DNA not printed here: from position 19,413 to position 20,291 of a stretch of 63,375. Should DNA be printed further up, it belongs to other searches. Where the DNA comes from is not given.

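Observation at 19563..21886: AT-rich 3-gene island: two DNPH1/Rcl-like N-glycosidase-RHH fusions flanking a PNP/AMP-nucleosidase-fold protein (candidate undescribed nucleotide-targeting conflict module)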

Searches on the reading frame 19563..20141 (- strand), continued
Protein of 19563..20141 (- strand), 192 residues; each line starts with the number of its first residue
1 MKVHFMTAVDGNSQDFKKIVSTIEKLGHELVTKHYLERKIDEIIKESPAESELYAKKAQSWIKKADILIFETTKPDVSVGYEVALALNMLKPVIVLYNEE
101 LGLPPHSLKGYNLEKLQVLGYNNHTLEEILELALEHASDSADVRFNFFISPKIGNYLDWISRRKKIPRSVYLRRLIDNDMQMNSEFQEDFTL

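Call 43: find_encoding_contigs(protein=P0124, flank=6000, max_places=2)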
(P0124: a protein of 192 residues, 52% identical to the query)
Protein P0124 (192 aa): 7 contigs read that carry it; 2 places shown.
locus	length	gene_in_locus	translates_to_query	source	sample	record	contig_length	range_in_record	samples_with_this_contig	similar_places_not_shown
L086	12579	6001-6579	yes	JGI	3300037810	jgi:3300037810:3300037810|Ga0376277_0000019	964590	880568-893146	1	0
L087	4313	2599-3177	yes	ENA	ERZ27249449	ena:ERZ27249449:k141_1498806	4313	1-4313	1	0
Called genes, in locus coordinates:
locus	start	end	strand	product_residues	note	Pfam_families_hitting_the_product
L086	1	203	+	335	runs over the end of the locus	-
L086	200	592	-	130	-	-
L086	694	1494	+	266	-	-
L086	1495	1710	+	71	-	PF01165:Ribosomal_S21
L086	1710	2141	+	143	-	PF09424:YqeY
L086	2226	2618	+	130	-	PF02130:YbeY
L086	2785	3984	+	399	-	PF00004:AAA, PF07728:AAA_5 (faint), PF13177:DNA_pol3_delta2, PF13401:AAA_22 (weak), PF13604:AAA_30 (faint), PF22608:DNAX_ATPase_lid (weak)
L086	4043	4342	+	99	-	PF02575:YbaB_DNA_bd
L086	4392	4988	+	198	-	PF21176:RecR_HhH, PF02132:RecR_ZnF (weak), PF01751:Toprim, PF13662:Toprim_4, PF21175:RecR_C (weak)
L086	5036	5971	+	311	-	PF13489:Methyltransf_23, PF13679:Methyltransf_32 (faint), PF08241:Methyltransf_11 (weak), PF08242:Methyltransf_12 (weak), PF13649:Methyltransf_25, PF13847:Methyltransf_31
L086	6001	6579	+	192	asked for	-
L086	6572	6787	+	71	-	-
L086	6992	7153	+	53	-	-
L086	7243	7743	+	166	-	-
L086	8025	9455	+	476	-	PF01406:tRNA-synt_1e, PF23493:CysS_C (weak)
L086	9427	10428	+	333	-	PF00561:Abhydrolase_1, PF12146:Hydrolase_4, PF12697:Abhydrolase_6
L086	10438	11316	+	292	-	PF02826:2-Hacid_dh_C (faint), PF03446:NAD_binding_2, PF03807:F420_oxidored (weak), PF00393:6PGD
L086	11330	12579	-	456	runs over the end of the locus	PF00479:G6PD_N, PF02781:G6PD_C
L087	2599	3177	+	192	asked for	-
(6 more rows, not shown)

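Call 44: find_encoding_contigs(protein=P0182, flank=6000, max_places=2)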
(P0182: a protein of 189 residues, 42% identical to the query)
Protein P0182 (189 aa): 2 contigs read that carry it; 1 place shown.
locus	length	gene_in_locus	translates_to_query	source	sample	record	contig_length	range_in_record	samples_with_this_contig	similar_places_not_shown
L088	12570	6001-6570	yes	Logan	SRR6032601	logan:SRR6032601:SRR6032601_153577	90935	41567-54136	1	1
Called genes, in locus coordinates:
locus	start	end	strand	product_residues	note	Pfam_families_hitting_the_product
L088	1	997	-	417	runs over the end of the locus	PF00464:SHMT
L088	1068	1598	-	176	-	PF00186:DHFR_1, PF01872:RibD_C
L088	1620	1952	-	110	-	-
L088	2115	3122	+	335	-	PF00303:Thymidylat_synt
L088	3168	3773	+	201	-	PF21176:RecR_HhH, PF01751:Toprim, PF13662:Toprim_4, PF21175:RecR_C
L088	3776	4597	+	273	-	PF05891:Methyltransf_PK (weak), PF05175:MTS (weak), PF13489:Methyltransf_23, PF06325:PrmA, PF13847:Methyltransf_31, PF08241:Methyltransf_11, PF08242:Methyltransf_12, PF13649:Methyltransf_25, +1 more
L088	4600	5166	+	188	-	PF05014:Nuc_deoxyrib_tr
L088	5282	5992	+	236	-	PF00265:TK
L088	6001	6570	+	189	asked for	PF05014:Nuc_deoxyrib_tr (weak)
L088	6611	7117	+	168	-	-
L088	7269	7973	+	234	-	PF02585:PIG-L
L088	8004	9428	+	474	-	PF01406:tRNA-synt_1e, PF09334:tRNA-synt_1g (faint)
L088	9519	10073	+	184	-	PF11181:YflT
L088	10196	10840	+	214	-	PF10028:DUF2270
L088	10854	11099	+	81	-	-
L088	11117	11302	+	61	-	PF04024:PspC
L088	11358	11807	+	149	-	-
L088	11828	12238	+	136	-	-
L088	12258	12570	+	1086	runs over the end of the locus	PF08487:VIT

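Call 45: find_encoding_contigs(protein=P0156, flank=6000, max_places=2)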
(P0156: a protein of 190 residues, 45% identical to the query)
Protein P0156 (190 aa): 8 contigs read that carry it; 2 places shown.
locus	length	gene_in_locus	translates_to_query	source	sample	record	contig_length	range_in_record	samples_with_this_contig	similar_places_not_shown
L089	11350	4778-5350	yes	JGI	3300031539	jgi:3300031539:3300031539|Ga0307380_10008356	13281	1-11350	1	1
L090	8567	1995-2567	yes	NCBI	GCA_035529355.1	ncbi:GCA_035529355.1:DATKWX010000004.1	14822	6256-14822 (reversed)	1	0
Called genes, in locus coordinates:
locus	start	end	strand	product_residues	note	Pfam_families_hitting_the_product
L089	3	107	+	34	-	?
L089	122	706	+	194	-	PF00156:Pribosyltran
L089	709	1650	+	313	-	PF00294:PfkB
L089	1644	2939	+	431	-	PF05221:AdoHcyase, PF02826:2-Hacid_dh_C, PF00670:AdoHcyase_NAD, PF07991:KARI_N (weak)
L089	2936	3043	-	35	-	-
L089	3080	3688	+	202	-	PF21176:RecR_HhH, PF02132:RecR_ZnF, PF01751:Toprim, PF13662:Toprim_4, PF21175:RecR_C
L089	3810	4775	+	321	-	PF13353:Fer4_12, PF04055:Radical_SAM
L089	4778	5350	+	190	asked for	PF05014:Nuc_deoxyrib_tr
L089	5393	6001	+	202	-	-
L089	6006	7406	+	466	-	PF01406:tRNA-synt_1e, PF01921:tRNA-synt_1f (faint), PF09334:tRNA-synt_1g (weak), PF23493:CysS_C (weak)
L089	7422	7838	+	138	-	PF00293:NUDIX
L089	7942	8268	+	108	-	-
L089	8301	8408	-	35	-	-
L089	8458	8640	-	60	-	PF01035:DNA_binding_1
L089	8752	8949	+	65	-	-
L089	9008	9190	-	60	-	-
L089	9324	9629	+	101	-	-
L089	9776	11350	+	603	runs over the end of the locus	-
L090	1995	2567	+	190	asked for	PF05014:Nuc_deoxyrib_tr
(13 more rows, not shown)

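Call 70: find_related_loci(query=A4, collection=viral_contigs, flank=6000)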
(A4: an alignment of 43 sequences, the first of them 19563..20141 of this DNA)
Query A4 (192 aa) in viral_contigs; peptide patterns used: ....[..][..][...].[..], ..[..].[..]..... (x = any residue, [..] = any of these).
30 stretches matched a pattern, but none encodes a relative of the query by tblastn (E <= 1e-3).

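Call 71: search_protein_representatives(alignment_id=A4)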
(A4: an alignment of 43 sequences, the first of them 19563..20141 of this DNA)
Query: 43 sequences, 189 profile positions. Proteins with E-value up to 0.001 (for the whole library): 2667; up to 1e-10: 1383; up to 1e-30: 264. The best 150 are listed.
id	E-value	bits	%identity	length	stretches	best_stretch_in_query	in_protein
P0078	2.7e-83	294.8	-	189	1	1-188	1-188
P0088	5.3e-79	280.7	-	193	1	1-185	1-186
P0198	6.3e-76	270.7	-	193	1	1-188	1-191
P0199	2.5e-69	249.2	-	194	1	1-188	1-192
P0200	3.6e-69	248.7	-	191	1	1-187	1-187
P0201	1.2e-61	224.2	-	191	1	1-188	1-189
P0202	1.3e-61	224.1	-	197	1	1-187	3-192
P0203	3.1e-60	219.6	-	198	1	1-187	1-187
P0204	3.7e-60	219.3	-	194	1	1-188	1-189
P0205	1.0e-59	217.9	-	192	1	1-188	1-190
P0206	1.1e-59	217.7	-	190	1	1-188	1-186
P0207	2.2e-59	216.8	-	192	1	1-188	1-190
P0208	2.6e-59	216.5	-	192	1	1-187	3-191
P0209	3.5e-59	216.1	-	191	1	1-188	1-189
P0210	7.0e-59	215.1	-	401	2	1-135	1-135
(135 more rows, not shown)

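Call 72: search_protein_families(library=ncbifam, proteins=[L089:3810-4775:+, L086:5036-5971:+, L088:3776-4597:+], max_evalue=0.001)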
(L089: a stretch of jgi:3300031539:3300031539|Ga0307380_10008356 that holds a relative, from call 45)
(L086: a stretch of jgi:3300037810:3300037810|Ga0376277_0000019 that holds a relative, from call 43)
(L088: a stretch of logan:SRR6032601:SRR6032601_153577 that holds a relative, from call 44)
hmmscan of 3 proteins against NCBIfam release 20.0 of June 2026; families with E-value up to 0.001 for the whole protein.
L089:3810-4775:+ (321 aa): 53 families (the best 25 are shown)
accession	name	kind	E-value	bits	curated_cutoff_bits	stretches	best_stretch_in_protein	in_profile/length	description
TIGR02668.1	moaA_archaeal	equivalog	3.3e-42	144.5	325.25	1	13-313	12-298/303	GTP 3',8-cyclase MoaA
NF001199.0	PRK00164.2-1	equivalog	3.8e-42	144.5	231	1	12-316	13-304/308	GTP 3',8-cyclase MoaA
TIGR02666.1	moaA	equivalog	1.5e-33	116.2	284.05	1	13-310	12-307/336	GTP 3',8-cyclase MoaA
TIGR04317.1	W_rSAM_matur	equivalog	8.1e-14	51.5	380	1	17-157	10-149/349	tungsten cofactor oxidoreductase radical SAM maturase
TIGR02495.1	NrdG2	equivalog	3e-13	49.5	131.15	1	18-175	23-178/193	anaerobic ribonucleoside-triphosphate reductase activating protein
TIGR02493.1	PFLA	equivalog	3.4e-13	49.5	231.75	1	13-198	16-205/235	pyruvate formate-lyase-activating protein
NF038283.1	viperin_w_prok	equivalog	8.2e-13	48.1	180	1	18-166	9-168/281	viperin family antiviral radical SAM protein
TIGR02494.1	PFLE_PFLC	subfamily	9.6e-11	41.5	174.35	1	62-204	127-268/293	glycyl-radical enzyme activating protein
TIGR02109.1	PQQ_syn_pqqE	equivalog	1e-10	41.1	381.35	1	15-179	11-171/358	pyrroloquinoline quinone biosynthesis protein PqqE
NF043069.1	T4HPD_activ_SAM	equivalog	1.8e-10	40.7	425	1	61-203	126-266/299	trans-4-hydroxy-L-proline dehydratase activase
TIGR04546.1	rSAM_ahbC_deAc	equivalog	2.8e-10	39.6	650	1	19-197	47-220/390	12,18-didecarboxysiroheme deacetylase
TIGR04003.1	rSAM_BssD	equivalog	5.5e-10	38.9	496.45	1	54-204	123-273/314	[benzylsuccinate synthase]-activating enzyme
NF050035.1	rSAM_WgK_link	exception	6.7e-10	38.5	650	1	13-157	11-154/367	radical SAM/SPASM peptide maturase WgkB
NF033717.2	HPDL_rSAM_activ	equivalog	2.8e-09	36.7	420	1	61-206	133-277/311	4-hydroxyphenylacetate decarboxylase activase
TIGR04055.1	rSAM_NirJ2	equivalog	2.9e-09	36.9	500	1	20-196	9-180/326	putative heme d1 biosynthesis radical SAM protein NirJ2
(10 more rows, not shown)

L086:5036-5971:+ (311 aa): 6 families
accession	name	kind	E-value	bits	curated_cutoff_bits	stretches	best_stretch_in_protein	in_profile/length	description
NF004851.0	PRK06202.1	equivalog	3e-06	26.8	243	1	19-117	47-141/237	hypothetical protein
NF043040.1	corrin_prot_MT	hypoth_equivalog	1.4e-05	24.7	180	1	23-119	32-124/216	corrinoid protein-associated methyltransferase CpaM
TIGR02081.1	metW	equivalog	4.1e-05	23.2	189.5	1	34-117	14-87/194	methionine biosynthesis protein MetW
NF004452.0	PRK05785.1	equivalog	0.00029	20.4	207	1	32-116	50-121/228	hypothetical protein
TIGR03534.1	RF_mod_PrmC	equivalog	0.00069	19.1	199.1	0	22-111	77-162/253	peptide chain release factor N(5)-glutamine methyltransferase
TIGR01983.1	UbiG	equivalog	0.00093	18.6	102.95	0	26-118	38-129/228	bifunctional 2-polyprenyl-6-hydroxyphenol methylase/3-demethylubiquinol 3-O-methyltransferase UbiG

L088:3776-4597:+ (273 aa): 29 families (the best 25 are shown)
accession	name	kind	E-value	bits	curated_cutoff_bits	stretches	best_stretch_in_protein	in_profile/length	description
TIGR01983.1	UbiG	equivalog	2.7e-15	56.3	102.95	1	65-169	46-151/228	bifunctional 2-polyprenyl-6-hydroxyphenol methylase/3-demethylubiquinol 3-O-methyltransferase UbiG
NF043040.1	corrin_prot_MT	hypoth_equivalog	3.8e-15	55.9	180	1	68-170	41-148/216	corrinoid protein-associated methyltransferase CpaM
TIGR02021.1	BchM-ChlM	equivalog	6.3e-14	51.9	158.9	1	67-162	53-148/218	magnesium protoporphyrin IX methyltransferase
NF045667.1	MTase_DVU1556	equivalog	4.2e-11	42.7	155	1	68-232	22-166/213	DVU_1556 family methyltransferase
TIGR02072.1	BioC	equivalog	1e-10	41.9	184.95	1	60-167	27-130/244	malonyl-ACP O-methyltransferase BioC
NF010703.0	PRK14103.1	equivalog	1.2e-09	37.9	320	1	55-169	17-124/256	trans-aconitate 2-methyltransferase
NF004452.0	PRK05785.1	equivalog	1.3e-08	34.6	207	1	70-157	53-136/228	hypothetical protein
NF002463.0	PRK01683.1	equivalog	5.7e-08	32.7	297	1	58-173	22-132/258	trans-aconitate 2-methyltransferase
NF041536.1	ArsM_DUF2284_UU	exception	7.3e-08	31.2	575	1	63-170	71-181/459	arsenite methyltransferase/DUF2284 domain selenoprotein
NF004851.0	PRK06202.1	equivalog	1e-07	31.6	243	1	68-153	60-150/237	hypothetical protein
NF011529.0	PRK14968.1-3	equivalog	1.6e-07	30.9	162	1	59-141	25-109/198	putative methyltransferase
NF008686.0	PRK11705.1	equivalog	1.7e-07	30.6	400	1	70-169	169-265/383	cyclopropane fatty acyl phospholipid synthase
NF001790.0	PRK00517.3-3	equivalog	2.8e-07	30.2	269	1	70-176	124-230/262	50S ribosomal protein L11 methyltransferase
TIGR01934.1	MenG_MenH_UbiE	subfamily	3.1e-07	29.9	158.35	1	68-174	39-146/223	ubiquinone/menaquinone biosynthesis methyltransferase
NF040703.1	cyclopro_CfaB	exception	3.4e-07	29.4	650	1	70-170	161-264/393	C17 cyclopropane fatty acid synthase CfaB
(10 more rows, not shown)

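Call 86: find_related_loci(query=A4, collection=metagenome_contigs, flank=6000)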
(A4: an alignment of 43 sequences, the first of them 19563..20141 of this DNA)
Query A4 (192 aa) in metagenome_contigs; peptide patterns used: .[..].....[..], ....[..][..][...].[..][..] (x = any residue, [..] = any of these).
600 stretches matched a pattern (row limit reached: there are more); 403 encode a relative of the query (tblastn E <= 1e-3); the best 80 are kept; 80 distinct loci.
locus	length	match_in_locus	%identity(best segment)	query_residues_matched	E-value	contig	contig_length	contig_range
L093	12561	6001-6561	59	1-187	4e-78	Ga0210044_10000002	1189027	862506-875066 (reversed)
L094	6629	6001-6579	58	1-192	1e-73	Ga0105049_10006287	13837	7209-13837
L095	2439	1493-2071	58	1-192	4e-75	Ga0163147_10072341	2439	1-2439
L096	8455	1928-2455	59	1-176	8e-69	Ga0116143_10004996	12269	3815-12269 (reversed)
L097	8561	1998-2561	53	1-188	9e-67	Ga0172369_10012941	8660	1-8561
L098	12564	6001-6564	53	1-188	9e-66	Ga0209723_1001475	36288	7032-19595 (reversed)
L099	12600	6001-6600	55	1-192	4e-65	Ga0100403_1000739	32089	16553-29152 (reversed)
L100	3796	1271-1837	49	1-189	1e-64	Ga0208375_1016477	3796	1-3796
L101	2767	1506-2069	52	1-188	1e-64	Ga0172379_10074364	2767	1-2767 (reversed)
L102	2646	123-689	50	1-189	4e-62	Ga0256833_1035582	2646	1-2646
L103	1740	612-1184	47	1-186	1e-63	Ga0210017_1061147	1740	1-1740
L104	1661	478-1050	47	1-186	2e-63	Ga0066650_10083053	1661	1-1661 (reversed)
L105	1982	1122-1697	48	1-189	1e-62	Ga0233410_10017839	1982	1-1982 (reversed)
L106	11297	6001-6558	51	1-186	1e-60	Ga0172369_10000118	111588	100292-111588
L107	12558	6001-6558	51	1-186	1e-60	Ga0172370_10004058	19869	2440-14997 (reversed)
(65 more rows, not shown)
